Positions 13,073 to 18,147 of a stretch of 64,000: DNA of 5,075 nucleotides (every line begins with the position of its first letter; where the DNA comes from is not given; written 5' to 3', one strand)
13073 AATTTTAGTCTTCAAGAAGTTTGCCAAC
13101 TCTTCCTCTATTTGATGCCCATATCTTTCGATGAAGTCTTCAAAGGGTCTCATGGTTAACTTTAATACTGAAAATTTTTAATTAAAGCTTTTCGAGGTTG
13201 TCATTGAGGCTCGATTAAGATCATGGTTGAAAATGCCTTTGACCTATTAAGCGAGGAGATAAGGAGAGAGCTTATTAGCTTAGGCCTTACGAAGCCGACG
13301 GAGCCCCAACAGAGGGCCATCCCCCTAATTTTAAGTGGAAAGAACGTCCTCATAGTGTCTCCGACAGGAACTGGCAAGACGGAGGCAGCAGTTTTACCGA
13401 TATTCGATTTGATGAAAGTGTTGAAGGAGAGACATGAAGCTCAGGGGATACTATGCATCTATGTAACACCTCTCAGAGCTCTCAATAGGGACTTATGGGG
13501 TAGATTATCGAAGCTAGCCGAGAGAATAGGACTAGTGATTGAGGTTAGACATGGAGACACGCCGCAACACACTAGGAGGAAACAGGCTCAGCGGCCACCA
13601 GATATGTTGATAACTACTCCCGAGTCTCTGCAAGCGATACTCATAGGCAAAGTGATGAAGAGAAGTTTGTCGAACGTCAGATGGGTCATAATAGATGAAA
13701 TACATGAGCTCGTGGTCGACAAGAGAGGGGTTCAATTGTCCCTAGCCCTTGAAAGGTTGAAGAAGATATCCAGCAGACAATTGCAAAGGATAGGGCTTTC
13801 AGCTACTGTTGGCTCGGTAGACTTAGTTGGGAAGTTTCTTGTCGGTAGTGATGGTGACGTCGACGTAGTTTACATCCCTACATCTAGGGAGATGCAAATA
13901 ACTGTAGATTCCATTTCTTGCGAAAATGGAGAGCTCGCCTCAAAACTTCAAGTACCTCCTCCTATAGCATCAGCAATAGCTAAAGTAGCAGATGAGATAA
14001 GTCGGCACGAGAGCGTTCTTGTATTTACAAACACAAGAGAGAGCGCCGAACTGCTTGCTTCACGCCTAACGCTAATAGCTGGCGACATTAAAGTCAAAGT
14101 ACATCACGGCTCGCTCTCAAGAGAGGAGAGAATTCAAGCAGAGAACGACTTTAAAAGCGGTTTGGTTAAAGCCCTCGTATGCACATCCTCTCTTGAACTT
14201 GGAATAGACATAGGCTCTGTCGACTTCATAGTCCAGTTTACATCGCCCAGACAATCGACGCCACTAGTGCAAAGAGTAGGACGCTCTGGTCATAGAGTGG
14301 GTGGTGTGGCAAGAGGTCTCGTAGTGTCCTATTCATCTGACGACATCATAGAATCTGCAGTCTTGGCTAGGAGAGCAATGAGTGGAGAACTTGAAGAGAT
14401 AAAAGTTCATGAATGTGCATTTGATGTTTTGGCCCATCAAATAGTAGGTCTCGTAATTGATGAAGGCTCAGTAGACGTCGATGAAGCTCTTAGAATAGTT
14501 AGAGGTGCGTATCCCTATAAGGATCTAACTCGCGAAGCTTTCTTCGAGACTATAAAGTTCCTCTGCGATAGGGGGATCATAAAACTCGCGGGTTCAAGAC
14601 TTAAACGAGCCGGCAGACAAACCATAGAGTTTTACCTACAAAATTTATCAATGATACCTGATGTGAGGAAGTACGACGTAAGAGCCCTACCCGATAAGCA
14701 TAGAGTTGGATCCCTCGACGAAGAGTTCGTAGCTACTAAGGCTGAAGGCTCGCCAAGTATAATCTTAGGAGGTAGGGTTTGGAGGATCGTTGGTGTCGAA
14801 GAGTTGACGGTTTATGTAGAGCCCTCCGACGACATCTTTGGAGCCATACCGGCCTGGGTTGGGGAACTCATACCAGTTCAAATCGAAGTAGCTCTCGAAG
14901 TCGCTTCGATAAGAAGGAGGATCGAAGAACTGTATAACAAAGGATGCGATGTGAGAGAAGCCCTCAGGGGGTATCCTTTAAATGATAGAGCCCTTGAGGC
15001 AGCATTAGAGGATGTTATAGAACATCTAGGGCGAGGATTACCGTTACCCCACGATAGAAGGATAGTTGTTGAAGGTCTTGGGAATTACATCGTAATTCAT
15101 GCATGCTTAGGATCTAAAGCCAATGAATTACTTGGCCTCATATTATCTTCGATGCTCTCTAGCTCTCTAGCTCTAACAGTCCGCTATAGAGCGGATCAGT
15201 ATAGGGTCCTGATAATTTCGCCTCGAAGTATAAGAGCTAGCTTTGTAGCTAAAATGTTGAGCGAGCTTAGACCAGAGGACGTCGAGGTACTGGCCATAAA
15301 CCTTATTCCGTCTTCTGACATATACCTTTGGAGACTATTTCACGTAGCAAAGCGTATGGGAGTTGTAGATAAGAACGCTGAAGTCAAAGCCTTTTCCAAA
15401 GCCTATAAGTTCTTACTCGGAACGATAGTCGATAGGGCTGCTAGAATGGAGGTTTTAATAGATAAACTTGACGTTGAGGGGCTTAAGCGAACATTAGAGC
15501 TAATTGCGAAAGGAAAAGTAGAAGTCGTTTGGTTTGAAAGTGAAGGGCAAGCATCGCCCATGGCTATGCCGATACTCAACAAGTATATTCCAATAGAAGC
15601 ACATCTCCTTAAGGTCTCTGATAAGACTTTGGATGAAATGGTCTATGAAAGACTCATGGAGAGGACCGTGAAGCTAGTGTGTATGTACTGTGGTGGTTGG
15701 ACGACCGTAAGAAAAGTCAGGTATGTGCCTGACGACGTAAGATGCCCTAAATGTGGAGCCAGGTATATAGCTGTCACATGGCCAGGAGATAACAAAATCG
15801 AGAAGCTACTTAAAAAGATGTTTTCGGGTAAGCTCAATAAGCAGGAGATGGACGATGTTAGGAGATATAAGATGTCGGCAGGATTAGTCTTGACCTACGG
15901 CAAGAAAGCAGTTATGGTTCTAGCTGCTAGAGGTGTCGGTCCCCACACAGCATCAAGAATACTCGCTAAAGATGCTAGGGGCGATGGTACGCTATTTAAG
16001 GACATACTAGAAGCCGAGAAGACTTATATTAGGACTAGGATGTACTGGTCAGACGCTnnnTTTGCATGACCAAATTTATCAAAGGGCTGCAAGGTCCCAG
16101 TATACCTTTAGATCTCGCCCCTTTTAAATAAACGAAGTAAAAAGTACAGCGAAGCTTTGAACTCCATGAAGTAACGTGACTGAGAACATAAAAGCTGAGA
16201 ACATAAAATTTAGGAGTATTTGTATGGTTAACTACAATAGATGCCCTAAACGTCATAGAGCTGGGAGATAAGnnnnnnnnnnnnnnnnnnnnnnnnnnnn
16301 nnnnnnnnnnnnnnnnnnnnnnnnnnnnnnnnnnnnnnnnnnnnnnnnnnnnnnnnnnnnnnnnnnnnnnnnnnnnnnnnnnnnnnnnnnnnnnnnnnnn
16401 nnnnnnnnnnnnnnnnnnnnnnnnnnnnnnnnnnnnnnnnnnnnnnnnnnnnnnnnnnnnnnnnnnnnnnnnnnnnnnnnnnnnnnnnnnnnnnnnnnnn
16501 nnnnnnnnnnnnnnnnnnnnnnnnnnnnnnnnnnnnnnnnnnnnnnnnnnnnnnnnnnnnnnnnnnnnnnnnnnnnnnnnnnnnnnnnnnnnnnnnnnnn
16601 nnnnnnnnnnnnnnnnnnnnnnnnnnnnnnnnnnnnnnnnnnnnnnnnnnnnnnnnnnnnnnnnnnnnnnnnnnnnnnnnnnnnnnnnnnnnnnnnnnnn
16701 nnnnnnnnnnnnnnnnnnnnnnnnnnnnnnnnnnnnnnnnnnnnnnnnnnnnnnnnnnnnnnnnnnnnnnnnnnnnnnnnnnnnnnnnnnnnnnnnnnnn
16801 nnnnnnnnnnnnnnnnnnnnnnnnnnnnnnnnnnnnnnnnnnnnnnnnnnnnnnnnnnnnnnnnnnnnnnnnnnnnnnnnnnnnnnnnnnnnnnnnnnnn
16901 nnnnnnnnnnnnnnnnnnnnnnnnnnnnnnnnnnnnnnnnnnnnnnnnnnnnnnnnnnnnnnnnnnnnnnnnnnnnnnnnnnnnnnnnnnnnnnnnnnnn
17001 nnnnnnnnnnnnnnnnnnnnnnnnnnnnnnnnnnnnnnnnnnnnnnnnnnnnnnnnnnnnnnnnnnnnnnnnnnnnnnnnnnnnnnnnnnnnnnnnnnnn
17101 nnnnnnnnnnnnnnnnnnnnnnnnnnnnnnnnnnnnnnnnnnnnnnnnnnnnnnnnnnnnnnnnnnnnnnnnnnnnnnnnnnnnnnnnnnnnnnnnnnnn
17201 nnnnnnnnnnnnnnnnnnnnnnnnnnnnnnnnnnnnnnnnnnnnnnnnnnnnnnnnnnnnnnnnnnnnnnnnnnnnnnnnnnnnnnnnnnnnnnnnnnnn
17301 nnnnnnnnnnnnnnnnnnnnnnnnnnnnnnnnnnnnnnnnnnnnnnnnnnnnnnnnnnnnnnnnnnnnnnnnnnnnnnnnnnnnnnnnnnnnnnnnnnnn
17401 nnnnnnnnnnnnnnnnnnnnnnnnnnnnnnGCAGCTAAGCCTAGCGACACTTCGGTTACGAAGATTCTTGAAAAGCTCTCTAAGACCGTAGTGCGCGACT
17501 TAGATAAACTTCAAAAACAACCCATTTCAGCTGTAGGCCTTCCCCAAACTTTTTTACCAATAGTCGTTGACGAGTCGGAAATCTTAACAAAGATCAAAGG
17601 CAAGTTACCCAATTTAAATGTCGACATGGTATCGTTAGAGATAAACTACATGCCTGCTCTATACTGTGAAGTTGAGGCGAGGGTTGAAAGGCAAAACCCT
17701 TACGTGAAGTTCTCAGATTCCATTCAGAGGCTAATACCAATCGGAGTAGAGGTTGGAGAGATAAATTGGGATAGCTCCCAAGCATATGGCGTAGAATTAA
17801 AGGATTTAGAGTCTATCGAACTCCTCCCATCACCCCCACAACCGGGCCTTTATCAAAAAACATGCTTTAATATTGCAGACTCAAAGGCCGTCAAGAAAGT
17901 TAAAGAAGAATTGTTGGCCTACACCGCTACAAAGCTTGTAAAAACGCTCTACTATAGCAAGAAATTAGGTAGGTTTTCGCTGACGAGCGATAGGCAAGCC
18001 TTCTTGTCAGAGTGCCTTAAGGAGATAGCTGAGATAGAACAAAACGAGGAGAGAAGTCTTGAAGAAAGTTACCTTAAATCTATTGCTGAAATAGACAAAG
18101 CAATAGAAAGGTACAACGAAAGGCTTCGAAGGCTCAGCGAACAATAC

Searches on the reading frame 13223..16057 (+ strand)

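Call 56: search_protein_families(library=pfam, proteins=[window:13223-16057:+], max_evalue=0.001)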
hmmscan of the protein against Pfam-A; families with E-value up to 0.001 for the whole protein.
window:13223-16057:+ (945 aa): 6 families
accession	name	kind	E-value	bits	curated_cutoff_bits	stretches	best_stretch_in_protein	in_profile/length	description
PF00270.35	DEAD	-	2.5e-39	135.2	26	1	26-197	1-161/167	DEAD/DEAH box helicase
PF08494.16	DEAD_assoc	-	1.4e-26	94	23.5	1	608-781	1-191/191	DEAD/H associated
PF00271.37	Helicase_C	-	1.1e-22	80.7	23.5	1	255-356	6-107/110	Helicase conserved C-terminal domain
PF19306.5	WH_Lhr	-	9.3e-20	71.1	27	1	386-536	4-162/168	Large helicase-related protein, winged helix domain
PF04851.21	ResIII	-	3.7e-08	33.9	22.5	1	25-196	4-162/164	Type III restriction enzyme, res subunit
PF22590.2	Cas3-like_C_2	-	0.00049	20.8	27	0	263-355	3-101/106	CRISPR-associated nuclease/helicase Cas3, C-terminal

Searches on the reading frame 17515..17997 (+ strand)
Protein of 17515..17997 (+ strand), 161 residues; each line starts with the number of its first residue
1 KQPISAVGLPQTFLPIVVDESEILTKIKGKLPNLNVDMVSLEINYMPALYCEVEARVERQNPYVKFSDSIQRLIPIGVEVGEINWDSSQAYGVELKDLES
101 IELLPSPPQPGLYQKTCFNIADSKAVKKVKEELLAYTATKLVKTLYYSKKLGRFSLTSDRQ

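Call 86: search_solved_structures(query=A4, max_evalue=10, show_alignments=2)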
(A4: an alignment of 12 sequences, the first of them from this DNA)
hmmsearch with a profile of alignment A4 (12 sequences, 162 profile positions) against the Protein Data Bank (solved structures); distinct sequences matched with E-value up to 10: 5.
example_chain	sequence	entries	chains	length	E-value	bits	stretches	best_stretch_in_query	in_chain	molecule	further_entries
1uw4_A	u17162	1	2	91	0.091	15.8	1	15-78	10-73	UPF3X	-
2l08_A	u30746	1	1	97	0.15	15.1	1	18-77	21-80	Regulator of nonsense transcripts 3A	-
7nwu_A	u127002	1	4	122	0.18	14.8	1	15-78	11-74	Regulator of nonsense transcripts 3B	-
7qg6_C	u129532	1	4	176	0.5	13.4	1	18-77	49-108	Regulator of nonsense transcripts 3A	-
4ijy_A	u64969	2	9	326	0.96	12.4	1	112-160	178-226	CofJ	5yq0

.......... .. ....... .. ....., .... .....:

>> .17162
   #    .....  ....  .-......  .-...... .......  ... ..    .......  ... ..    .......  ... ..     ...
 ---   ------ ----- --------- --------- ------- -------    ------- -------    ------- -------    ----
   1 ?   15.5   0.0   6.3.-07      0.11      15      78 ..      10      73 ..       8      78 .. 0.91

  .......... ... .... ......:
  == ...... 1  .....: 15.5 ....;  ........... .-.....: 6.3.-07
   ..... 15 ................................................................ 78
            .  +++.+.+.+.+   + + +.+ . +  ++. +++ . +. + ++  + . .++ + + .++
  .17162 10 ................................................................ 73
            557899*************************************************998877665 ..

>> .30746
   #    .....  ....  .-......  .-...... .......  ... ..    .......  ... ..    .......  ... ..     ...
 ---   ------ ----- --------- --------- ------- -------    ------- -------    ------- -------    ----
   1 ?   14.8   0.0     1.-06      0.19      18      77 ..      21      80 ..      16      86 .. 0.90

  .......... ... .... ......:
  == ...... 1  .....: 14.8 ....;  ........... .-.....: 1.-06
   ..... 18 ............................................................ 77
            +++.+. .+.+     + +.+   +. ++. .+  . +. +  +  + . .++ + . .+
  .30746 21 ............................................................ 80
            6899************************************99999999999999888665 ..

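Call 87: search_protein_families(library=pfam, alignment_id=A4, max_evalue=1)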
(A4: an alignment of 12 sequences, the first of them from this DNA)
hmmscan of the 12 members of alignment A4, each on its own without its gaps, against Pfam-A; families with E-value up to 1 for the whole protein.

A. member 1, seq(161 aa): 0 families

B. families by the number of members that match (of 12 scanned): 2 families
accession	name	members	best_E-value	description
PF20776.3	SLS1_N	1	0.19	SLS1 protein N-terminal domain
PF22143.2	ScpA_C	1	0.2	C5a peptidase, fibronectin type III domain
